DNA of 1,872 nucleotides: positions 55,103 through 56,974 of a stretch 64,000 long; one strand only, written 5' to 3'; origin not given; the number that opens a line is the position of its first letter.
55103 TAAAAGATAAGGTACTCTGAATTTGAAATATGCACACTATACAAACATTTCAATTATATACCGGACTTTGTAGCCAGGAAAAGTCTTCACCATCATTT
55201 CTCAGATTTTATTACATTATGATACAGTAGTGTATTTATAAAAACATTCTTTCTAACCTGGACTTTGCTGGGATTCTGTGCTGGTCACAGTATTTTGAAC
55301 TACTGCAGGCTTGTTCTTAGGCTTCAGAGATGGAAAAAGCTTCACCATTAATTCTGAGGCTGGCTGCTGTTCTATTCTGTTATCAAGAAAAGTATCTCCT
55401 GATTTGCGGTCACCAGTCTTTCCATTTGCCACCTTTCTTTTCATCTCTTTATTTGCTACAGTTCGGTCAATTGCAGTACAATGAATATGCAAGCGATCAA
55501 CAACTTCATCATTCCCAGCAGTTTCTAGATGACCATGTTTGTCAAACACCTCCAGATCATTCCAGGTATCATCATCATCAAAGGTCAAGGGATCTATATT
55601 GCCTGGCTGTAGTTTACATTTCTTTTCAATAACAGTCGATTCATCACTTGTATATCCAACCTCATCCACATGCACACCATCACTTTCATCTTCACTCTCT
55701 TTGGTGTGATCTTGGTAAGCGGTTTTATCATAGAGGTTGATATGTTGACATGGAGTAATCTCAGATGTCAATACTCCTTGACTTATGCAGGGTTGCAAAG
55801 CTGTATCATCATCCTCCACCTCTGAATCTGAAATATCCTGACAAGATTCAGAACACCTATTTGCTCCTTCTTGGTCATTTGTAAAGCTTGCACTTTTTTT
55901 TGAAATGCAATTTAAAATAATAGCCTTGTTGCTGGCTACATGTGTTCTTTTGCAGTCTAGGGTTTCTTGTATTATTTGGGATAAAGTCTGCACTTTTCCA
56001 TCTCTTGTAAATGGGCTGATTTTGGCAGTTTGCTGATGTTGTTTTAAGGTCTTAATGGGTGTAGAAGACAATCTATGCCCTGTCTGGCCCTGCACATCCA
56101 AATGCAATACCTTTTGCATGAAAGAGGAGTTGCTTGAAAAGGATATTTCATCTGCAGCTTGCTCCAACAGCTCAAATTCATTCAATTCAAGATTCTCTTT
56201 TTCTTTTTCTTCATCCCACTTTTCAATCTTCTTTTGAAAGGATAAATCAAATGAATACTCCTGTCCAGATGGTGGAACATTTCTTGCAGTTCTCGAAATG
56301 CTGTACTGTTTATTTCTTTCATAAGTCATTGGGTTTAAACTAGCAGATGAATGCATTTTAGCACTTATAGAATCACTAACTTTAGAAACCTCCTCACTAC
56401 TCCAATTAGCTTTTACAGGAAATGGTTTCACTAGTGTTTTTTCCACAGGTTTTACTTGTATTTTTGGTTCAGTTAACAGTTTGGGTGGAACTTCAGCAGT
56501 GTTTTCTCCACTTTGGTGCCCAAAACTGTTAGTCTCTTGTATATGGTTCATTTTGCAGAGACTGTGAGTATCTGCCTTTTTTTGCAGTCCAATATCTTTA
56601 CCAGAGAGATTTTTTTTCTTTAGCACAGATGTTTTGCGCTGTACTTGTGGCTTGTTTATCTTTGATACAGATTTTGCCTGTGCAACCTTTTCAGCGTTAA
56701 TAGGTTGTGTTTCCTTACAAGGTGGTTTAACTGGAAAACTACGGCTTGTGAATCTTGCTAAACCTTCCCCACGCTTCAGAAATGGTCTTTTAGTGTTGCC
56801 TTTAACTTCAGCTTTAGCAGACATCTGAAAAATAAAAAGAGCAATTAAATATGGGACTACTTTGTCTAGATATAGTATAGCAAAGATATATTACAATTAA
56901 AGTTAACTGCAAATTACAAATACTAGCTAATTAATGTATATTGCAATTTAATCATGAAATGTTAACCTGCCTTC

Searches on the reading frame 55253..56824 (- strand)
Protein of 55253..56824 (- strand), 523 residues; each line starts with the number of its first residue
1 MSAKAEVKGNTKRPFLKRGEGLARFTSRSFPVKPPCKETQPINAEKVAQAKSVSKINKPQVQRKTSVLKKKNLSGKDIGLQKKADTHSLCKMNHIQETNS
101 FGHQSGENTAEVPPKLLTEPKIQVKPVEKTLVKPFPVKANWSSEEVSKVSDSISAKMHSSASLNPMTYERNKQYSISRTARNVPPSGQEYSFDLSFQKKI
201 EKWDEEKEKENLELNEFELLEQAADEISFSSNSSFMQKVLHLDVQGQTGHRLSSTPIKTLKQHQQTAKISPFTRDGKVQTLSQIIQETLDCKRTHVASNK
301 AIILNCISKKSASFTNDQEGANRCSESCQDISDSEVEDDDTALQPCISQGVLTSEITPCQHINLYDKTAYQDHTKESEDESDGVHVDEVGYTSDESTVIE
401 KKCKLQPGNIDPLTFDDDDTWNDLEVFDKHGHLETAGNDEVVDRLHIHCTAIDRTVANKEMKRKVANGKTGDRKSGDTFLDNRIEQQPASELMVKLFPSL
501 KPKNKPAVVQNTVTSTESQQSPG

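Call 53: search_protein_families(library=pfam, proteins=[window:55253-56824:-], max_evalue=0.01)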
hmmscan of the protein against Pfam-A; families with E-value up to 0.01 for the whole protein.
window:55253-56824:- (523 aa): 1 family
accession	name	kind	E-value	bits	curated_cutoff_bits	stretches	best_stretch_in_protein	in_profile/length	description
PF25779.1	Tubulin-bind_CPAP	-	3.5e-06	27.7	22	1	4-26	43-65/66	CPAP, tubulin-binding region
